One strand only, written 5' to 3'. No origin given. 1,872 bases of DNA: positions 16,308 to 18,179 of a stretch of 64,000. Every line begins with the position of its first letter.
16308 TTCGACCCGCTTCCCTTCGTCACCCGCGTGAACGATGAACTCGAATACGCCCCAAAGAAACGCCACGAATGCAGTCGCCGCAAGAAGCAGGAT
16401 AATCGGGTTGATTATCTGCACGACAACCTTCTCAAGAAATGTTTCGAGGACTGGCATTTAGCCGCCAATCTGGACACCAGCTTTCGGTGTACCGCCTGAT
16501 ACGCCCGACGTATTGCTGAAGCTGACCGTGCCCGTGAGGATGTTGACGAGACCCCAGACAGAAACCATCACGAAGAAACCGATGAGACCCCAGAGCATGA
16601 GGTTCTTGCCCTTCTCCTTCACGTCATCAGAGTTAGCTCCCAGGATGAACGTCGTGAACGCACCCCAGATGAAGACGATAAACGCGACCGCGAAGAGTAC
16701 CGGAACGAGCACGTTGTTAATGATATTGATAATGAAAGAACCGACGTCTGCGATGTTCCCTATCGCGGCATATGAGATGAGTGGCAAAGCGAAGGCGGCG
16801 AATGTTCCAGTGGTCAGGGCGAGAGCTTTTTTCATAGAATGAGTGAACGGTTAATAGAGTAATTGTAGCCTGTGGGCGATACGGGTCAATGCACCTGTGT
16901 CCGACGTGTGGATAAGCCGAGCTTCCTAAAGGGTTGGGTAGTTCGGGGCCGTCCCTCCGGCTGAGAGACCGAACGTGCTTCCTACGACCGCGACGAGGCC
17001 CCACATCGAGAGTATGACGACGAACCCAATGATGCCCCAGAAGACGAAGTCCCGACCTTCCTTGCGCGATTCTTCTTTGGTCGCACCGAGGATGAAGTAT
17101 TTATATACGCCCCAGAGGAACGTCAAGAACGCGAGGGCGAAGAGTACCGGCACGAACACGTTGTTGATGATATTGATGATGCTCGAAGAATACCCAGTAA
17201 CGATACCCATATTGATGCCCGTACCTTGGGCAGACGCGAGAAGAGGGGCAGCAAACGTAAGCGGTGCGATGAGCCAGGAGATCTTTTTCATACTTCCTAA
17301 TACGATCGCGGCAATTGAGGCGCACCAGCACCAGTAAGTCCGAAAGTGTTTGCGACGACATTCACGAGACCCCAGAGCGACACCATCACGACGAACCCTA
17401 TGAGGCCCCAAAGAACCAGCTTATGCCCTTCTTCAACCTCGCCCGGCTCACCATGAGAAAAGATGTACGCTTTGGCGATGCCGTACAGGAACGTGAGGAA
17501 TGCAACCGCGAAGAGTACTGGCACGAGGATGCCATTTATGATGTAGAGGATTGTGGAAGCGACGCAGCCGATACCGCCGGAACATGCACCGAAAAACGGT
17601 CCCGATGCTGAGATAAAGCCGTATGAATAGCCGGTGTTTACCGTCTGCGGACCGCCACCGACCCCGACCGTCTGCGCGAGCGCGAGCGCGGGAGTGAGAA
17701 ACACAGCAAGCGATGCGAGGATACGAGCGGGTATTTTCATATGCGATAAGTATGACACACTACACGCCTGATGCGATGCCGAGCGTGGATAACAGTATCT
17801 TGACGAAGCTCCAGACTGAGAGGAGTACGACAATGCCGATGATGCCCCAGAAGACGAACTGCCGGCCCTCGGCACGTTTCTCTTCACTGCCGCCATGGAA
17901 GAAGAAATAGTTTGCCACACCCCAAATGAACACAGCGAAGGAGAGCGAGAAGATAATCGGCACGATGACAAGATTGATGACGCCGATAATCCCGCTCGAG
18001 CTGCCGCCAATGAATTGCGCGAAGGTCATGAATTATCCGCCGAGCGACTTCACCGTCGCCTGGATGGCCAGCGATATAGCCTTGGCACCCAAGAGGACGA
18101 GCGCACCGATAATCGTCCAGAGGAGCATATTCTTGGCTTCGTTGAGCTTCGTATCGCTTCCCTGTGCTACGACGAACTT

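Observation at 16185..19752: Minus-strand array of six VirB2/TrbC-like pilin paralogs immediately downstream of an orphan membrane-anchored solute-binding-like protein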

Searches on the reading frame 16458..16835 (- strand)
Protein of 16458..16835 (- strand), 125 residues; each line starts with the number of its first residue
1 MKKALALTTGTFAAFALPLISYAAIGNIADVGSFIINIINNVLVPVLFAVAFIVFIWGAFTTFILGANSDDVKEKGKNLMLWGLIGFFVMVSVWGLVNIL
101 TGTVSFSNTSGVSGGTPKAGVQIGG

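Call 5: search_protein_families(library=pfam, proteins=[window:16458-16835:-], max_evalue=1)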
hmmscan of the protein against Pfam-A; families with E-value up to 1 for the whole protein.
window:16458-16835:- (125 aa): 2 families
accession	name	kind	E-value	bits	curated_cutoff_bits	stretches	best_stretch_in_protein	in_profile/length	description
PF18895.5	T4SS_pilin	-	4.6e-08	33.4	26.6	1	35-100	8-71/71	Type IV secretion system pilin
PF04956.18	TrbC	-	0.025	15.2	27.9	1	3-73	10-75/98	TrbC/VIRB2 pilin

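Call 34: search_protein_families(library=ncbifam, proteins=[window:16458-16835:-], max_evalue=0.1)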
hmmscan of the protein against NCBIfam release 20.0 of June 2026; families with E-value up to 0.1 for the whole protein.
window:16458-16835:- (125 aa): 1 family
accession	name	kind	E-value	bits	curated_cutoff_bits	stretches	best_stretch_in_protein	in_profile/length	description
NF045849.1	ICE_MMCAP2_0565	equivalog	2.5e-09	36.7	40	1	27-104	1-80/80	Mbov_0395 family pilin-like conjugal transfer protein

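Call 39: find_homologous_proteins(query=window:16458-16835:-, max_evalue=0.001)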
Query window:16458-16835:- (125 aa): 1455 proteins with E <= 0.001 among 1474 candidates; the best 120 are listed.
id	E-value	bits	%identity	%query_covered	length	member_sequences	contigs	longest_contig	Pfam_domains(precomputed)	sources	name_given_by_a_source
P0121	1.6e-70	253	100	100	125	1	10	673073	PF18895.6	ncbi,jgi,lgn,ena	-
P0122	1.2e-69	250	98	100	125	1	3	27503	PF18895.6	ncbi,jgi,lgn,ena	ncbi:MAG: hypothetical protein WC790_00800 [Candidatus Paceibacterota bacterium]|jgi:hypothetical pr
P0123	2.5e-68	246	95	100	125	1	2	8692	PF18895.6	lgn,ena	-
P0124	2.8e-68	245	96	100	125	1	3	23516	PF18895.6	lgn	-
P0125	5.4e-67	241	94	100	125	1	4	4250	PF18895.6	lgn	-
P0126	2.0e-66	239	92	100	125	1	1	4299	PF18895.6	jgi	jgi:hypothetical protein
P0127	1.2e-64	234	92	100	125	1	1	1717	PF18895.6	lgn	-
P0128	2.8e-63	229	89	100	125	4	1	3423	PF18895.6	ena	-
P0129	3.7e-61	222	88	100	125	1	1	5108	PF18895.6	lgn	-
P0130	5.0e-61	222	85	100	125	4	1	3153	PF18895.6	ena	-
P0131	5.3e-61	222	86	100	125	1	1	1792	PF18895.6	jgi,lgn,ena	-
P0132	9.6e-61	221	84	100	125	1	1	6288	PF18895.6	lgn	-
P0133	2.5e-60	220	85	99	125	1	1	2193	PF18895.6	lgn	-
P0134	2.6e-60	220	87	100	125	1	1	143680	PF18895.6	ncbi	ncbi:MAG: hypothetical protein ACYCZZ_01425 [Minisyncoccota bacterium]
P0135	3.1e-60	219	86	100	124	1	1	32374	PF18895.6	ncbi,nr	ncbi:hypothetical protein KGQ25_01130 [Patescibacteria group bacterium]|nr:hypothetical protein [Pat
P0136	3.5e-60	219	86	100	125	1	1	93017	PF18895.6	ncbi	ncbi:MAG: hypothetical protein ACYC1Y_00820 [Minisyncoccota bacterium]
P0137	6.6e-60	218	85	98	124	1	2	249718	PF18895.6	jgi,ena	jgi:hypothetical protein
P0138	6.8e-60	218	85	100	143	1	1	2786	PF18895.6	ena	-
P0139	1.2e-59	218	85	98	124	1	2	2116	PF18895.6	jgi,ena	-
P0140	1.2e-59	217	86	100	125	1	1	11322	PF18895.6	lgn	-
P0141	1.4e-59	217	84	99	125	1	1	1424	PF18895.6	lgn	-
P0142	1.4e-59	217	82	100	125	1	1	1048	PF18895.6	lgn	-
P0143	2.8e-59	216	82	100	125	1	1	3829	PF18895.6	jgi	-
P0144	2.9e-59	216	85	100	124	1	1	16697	PF18895.6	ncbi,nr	ncbi:MAG: hypothetical protein KGJ31_01705 [Patescibacteria group bacterium]|nr:hypothetical protein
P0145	3.0e-59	216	85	100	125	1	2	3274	PF18895.6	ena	-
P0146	3.0e-59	216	83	100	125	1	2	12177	PF18895.6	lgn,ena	-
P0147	3.4e-59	216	82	99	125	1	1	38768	PF18895.6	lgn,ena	-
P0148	4.3e-59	216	84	98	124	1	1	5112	PF18895.6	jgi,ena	jgi:hypothetical protein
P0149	7.2e-59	215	82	99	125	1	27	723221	PF18895.6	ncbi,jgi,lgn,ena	jgi:hypothetical protein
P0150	1.3e-58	214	82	100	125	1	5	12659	PF18895.6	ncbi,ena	-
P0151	1.5e-58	214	82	100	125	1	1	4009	PF18895.6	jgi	-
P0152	1.5e-58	214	84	100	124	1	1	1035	PF18895.6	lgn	-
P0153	2.0e-58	214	83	99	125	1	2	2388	PF18895.6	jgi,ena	-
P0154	2.6e-58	213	82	100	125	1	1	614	PF18895.6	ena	-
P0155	2.7e-58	213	84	100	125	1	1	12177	PF18895.6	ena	-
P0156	3.4e-58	213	81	99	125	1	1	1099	PF18895.6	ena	-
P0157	5.3e-58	212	81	99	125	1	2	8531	PF18895.6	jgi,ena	-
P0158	5.5e-58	212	80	99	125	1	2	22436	PF18895.6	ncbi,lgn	ncbi:MAG: hypothetical protein WAV50_00600 [Minisyncoccia bacterium]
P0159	5.7e-58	212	82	100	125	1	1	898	PF18895.6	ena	-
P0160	5.8e-58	212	81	99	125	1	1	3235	PF18895.6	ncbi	-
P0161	6.6e-58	212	81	99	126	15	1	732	PF18895.6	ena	-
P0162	7.0e-58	212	81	99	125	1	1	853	PF18895.6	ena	-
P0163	7.4e-58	212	81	100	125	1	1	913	PF18895.6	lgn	-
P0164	9.9e-58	211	81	100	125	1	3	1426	PF18895.6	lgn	-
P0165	1.1e-57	211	82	100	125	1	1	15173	PF18895.6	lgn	-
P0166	1.3e-57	211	81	99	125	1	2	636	PF18895.6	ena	-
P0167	1.4e-57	211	79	99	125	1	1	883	PF18895.6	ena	-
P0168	1.4e-57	211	83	100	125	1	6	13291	PF18895.6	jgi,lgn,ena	-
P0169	1.4e-57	211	81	99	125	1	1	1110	PF18895.6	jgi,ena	-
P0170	1.5e-57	211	83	98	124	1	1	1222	PF18895.6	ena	-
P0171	1.7e-57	211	81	99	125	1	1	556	PF18895.6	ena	-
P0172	1.8e-57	211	81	99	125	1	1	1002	PF18895.6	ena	-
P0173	2.0e-57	210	81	99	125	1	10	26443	PF18895.6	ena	-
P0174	2.1e-57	210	82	99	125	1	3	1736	PF18895.6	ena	-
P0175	2.2e-57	210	81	98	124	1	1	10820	PF18895.6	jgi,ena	-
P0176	2.5e-57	210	82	100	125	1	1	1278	PF18895.6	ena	-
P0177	2.5e-57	210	79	100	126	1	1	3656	PF18895.6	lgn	-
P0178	2.9e-57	210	82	100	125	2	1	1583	PF18895.6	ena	-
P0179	3.1e-57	210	80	99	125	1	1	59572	PF18895.6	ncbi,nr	ncbi:MAG: hypothetical protein Q7R59_00355 [bacterium]|nr:hypothetical protein [bacterium]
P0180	3.6e-57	210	82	99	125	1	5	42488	PF18895.6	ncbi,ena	-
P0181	3.9e-57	209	82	100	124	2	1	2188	PF18895.6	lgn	-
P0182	4.3e-57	209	83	99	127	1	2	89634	PF18895.6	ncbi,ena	-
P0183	4.6e-57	209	80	100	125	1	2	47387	PF18895.6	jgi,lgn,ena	-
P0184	5.1e-57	209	81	100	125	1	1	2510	PF18895.6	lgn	-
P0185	5.2e-57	209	81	100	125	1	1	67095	PF18895.6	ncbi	ncbi:MAG: hypothetical protein ACYC75_02155 [Minisyncoccota bacterium]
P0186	5.3e-57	209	82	100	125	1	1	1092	PF18895.6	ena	-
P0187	7.1e-57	209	80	100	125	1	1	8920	PF18895.6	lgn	-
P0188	7.9e-57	208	77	99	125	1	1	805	PF18895.6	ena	-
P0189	8.6e-57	208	79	99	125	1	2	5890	PF18895.6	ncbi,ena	-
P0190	9.4e-57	208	79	100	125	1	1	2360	PF18895.6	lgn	-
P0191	1.0e-56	208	77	100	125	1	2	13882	PF18895.6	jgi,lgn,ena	jgi:hypothetical protein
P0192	1.1e-56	208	81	99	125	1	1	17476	PF18895.6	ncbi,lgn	-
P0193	1.2e-56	208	79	99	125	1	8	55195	PF18895.6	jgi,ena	-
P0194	1.4e-56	208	79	100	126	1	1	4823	PF18895.6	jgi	-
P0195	1.5e-56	208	79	99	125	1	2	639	PF18895.6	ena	-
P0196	1.6e-56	207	78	99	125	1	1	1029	PF18895.6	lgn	-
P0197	1.8e-56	207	82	100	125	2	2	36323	PF18895.6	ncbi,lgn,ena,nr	ncbi:MAG: Uncharacterized protein G01um101449_57 [Parcubacteria group bacterium Gr01-1014_49]|nr:MAG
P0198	1.9e-56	207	78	100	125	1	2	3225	PF18895.6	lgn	-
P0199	1.9e-56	207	77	100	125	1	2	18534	PF18895.6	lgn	-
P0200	1.9e-56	207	77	99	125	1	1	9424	PF18895.6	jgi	jgi:Type IV secretion system pilin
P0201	2.1e-56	207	79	99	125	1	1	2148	PF18895.6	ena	-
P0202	2.8e-56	207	80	100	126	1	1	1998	PF18895.6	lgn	-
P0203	2.8e-56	207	82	100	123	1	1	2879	PF18895.6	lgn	-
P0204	2.9e-56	207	78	100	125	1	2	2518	PF18895.6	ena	-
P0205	3.0e-56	207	78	100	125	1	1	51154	PF18895.6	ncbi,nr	ncbi:hypothetical protein HY091_02115 [Candidatus Kaiserbacteria bacterium]|nr:hypothetical protein 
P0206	3.2e-56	206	78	100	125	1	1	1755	PF18895.6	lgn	-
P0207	3.2e-56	206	79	100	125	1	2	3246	PF18895.6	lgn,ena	-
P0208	3.4e-56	206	77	99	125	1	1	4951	PF18895.6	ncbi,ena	-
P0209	3.9e-56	206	79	100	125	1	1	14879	PF18895.6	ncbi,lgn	-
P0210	3.9e-56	206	78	99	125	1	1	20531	PF18895.6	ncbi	-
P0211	4.4e-56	206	78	100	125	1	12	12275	PF18895.6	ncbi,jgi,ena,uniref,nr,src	ncbi:hypothetical protein A2950_00830 [Candidatus Kaiserbacteria bacterium RIFCSPLOWO2_01_FULL_55_19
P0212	4.5e-56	206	81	100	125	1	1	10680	PF18895.6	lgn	-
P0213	5.4e-56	206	78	100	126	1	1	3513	PF18895.6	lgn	-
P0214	5.5e-56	206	79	99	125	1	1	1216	PF18895.6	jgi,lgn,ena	-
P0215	7.2e-56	205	79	99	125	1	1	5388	PF18895.6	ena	-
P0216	7.2e-56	205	77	98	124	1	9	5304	PF18895.6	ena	-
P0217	7.8e-56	205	78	100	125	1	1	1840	PF18895.6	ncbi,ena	-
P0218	8.3e-56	205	77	98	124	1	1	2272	PF18895.6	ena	-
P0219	8.7e-56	205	82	100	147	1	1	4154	PF18895.6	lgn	-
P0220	9.3e-56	205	77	99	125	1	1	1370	PF18895.6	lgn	-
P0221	1.0e-55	205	80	100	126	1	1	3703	PF18895.6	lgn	-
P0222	1.0e-55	205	78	99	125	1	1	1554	PF18895.6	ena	-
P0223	1.0e-55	205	80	100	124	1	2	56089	PF18895.6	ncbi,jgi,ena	ncbi:MAG: hypothetical protein WCT41_03175 [Candidatus Paceibacterota bacterium]|jgi:hypothetical pr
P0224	1.1e-55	205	78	99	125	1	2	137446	PF18895.6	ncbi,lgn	-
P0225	1.2e-55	205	81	100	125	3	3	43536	PF18895.6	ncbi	ncbi:MAG: hypothetical protein ACYC48_01015 [Minisyncoccota bacterium]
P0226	1.2e-55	205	78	99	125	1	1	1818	PF18895.6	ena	-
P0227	1.4e-55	204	84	81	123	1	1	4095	PF18895.6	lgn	-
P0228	1.5e-55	204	80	99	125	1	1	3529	PF18895.6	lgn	-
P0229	1.6e-55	204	81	97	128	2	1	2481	PF18895.6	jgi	-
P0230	1.7e-55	204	77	98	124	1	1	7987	PF18895.6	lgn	-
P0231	1.7e-55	204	81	99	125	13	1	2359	PF18895.6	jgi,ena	jgi:hypothetical protein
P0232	1.9e-55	204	79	99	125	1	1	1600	PF18895.6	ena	-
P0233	1.9e-55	204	77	100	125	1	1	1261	PF18895.6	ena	-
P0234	2.0e-55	204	79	98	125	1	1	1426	PF18895.6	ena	-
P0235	2.1e-55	204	80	100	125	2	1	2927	PF18895.6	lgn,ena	-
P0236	2.3e-55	204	80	100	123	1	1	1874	PF18895.6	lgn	-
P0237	2.4e-55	204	78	99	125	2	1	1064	PF18895.6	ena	-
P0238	2.8e-55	203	79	99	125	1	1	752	PF18895.6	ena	-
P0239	2.8e-55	203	83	99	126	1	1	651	PF18895.6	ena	-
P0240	2.9e-55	203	79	100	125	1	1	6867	PF18895.6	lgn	-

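Call 60: search_solved_structures(query=A4, max_evalue=10, show_alignments=2)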
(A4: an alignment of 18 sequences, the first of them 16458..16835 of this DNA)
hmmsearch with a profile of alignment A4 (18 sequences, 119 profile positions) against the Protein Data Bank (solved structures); distinct sequences matched with E-value up to 10: 0.

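Call 65: predict_structure(alignment_id=A4)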
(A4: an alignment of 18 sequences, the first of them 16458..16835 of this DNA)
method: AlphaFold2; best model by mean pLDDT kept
length: 125 residues; sequences in the alignment: 18
mean_pLDDT: 69.4   pTM: 0.46
mean pLDDT of the five models: 69.4, 69.3, 68.9, 65.9, 65.3
residues with pLDDT >= 90: 17; 70-90: 51; 50-70: 30; < 50: 27
segments of 3 or more residues with pLDDT < 50: 2-6, 107-125
pLDDT, mean of each block of 10 residues (from residue 1): 50 54 53 75 86 90 78 87 90 82 56 44 42
secondary structure, 60 per line:
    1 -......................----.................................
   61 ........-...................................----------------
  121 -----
elements in order: H2-23 H28-68 H70-104

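Call 67: fold_search(model_id=the predicted structure, library=pdb)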
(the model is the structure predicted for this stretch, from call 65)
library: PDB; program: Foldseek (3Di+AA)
matches with E <= 10: 58; with E <= 0.001: 0
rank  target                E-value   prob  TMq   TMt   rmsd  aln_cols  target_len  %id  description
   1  6h2f_D                2.4e+00  0.63  0.45  0.18   9.4        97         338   18  Structure of the pre-pore AhlB of the tripartite alpha-pore forming toxin, AHL, from Aeromonas hydrophila. (released 2019-07-10)
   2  7a0g_EEE              2.4e+00  0.51  0.45  0.20  10.2       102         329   19  Structure of the SmhB pore of the tripartite alpha-pore forming toxin, Smh, from Serratia marcescens. (released 2021-03-31)
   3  7a0g_AAA              2.6e+00  0.47  0.45  0.20  10.1       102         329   19  Structure of the SmhB pore of the tripartite alpha-pore forming toxin, Smh, from Serratia marcescens. (released 2021-03-31)
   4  6h2f_A                2.6e+00  0.38  0.43  0.19  16.1       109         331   19  Structure of the pre-pore AhlB of the tripartite alpha-pore forming toxin, AHL, from Aeromonas hydrophila. (released 2019-07-10)
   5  6s1k_E                2.7e+00  0.84  0.46  0.55   1.9        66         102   11  E. coli Core Signaling Unit, carrying QQQQ receptor mutation (released 2020-01-22)
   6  9g1t                  3.4e+00  0.15  0.34  0.30  16.0       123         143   14  Human LTC4 synthase in complex with compound 5 (released 2025-02-26)
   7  6h2f_B                3.6e+00  0.16  0.35  0.16  14.8       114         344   18  Structure of the pre-pore AhlB of the tripartite alpha-pore forming toxin, AHL, from Aeromonas hydrophila. (released 2019-07-10)
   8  5dwk_B                3.6e+00  0.13  0.30  0.32   7.7        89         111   18  Diacylglycerol Kinase solved by multi crystal multi orientation native SAD (released 2016-03-23)
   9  7a0g_HHH              4.1e+00  0.35  0.46  0.20  10.0       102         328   19  Structure of the SmhB pore of the tripartite alpha-pore forming toxin, Smh, from Serratia marcescens. (released 2021-03-31)
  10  9vub_C                4.1e+00  0.33  0.49  0.18   8.7        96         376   10  channel C complex with 3 (released 2026-03-11)
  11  2ch7_B                4.1e+00  0.12  0.31  0.16  18.7       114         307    9  Crystal structure of the cytoplasmic domain of a bacterial chemoreceptor from Thermotoga maritima (released 2006-04-18)
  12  7a0g_BBB              4.3e+00  0.11  0.29  0.14  11.6        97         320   16  Structure of the SmhB pore of the tripartite alpha-pore forming toxin, Smh, from Serratia marcescens. (released 2021-03-31)
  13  9a65_B                4.6e+00  0.13  0.33  0.09  19.0       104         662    8  Integrative model of YVAQ-MCPB by crosslinking MS and deep learning (released 2024-09-18)
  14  4uxz_E                4.6e+00  0.11  0.31  0.36   7.5       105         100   12  Structure of delta7-DgkA-syn in 7.9 MAG to 2.18 angstrom resolution (released 2015-09-30)
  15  5v02_B                4.9e+00  0.54  0.45  0.62   2.6        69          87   10  A positive allosteric modulator binding pocket in SK2 ion channels is shared by Riluzole and CyPPA (released 2018-03-07)
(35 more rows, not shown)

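Call 68: search_dna_similar(query=window:16458-16835:-, collection=plasmids, mode=protein, max_evalue=1, max_rows=20)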
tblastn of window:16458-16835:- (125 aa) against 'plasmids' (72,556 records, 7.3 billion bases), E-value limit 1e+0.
No match.

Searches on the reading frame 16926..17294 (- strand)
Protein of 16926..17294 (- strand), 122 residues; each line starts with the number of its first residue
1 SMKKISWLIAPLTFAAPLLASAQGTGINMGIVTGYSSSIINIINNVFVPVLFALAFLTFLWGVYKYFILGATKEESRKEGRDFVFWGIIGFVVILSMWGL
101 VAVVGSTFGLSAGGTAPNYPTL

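Call 5: search_protein_families(library=pfam, proteins=[window:16926-17294:-], max_evalue=1)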
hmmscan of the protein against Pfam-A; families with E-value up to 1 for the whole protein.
window:16926-17294:- (122 aa): 1 family
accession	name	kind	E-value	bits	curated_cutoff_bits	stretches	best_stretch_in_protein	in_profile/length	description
PF18895.5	T4SS_pilin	-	9.6e-10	38.8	26.6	1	39-103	8-70/71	Type IV secretion system pilin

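Call 34: search_protein_families(library=ncbifam, proteins=[window:16926-17291:-], max_evalue=0.1)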
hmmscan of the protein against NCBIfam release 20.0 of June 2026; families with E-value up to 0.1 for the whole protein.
window:16926-17291:- (121 aa): 1 family
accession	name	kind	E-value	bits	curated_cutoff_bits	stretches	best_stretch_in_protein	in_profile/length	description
NF045849.1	ICE_MMCAP2_0565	equivalog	3.7e-09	36.1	40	1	32-103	3-76/80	Mbov_0395 family pilin-like conjugal transfer protein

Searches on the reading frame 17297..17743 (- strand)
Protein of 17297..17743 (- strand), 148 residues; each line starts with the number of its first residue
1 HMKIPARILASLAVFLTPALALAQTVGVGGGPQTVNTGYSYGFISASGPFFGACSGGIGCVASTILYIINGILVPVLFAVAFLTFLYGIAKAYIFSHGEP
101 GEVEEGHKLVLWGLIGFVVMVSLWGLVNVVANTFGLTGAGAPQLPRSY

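Call 5: search_protein_families(library=pfam, proteins=[window:17297-17743:-], max_evalue=1)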
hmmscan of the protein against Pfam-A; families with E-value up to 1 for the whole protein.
window:17297-17743:- (148 aa): 2 families
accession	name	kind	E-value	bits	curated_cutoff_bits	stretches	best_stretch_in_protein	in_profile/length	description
PF18895.5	T4SS_pilin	-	1.2e-08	35.4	26.6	1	63-130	6-71/71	Type IV secretion system pilin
PF21415.2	SMK1_alpha_su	-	0.085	13.2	27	1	50-73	23-47/62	SMK1 alpha subunit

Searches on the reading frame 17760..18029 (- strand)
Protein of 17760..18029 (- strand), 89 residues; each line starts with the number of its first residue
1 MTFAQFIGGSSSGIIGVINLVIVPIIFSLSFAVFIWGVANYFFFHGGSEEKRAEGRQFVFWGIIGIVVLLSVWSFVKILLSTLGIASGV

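Call 5: search_protein_families(library=pfam, proteins=[window:17760-18029:-], max_evalue=1)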
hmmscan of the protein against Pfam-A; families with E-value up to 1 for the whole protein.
window:17760-18029:- (89 aa): 5 families
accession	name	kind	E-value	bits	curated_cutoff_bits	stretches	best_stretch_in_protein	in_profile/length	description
PF18895.5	T4SS_pilin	-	1.4e-07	31.9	26.6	1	22-79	16-71/71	Type IV secretion system pilin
PF03062.24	MBOAT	-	0.039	13.7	27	1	25-79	127-185/337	MBOAT, membrane-bound O-acyltransferase family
PF21954.1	TUNAR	-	0.21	12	27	0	46-78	12-44/48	TUNAR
PF20088.4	DUF6480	-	0.45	10.9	25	0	50-79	45-74/78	Family of unknown function (DUF6480)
PF19401.4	DUF5976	-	0.77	10.2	25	1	16-40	17-41/50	Family of unknown function (DUF5976)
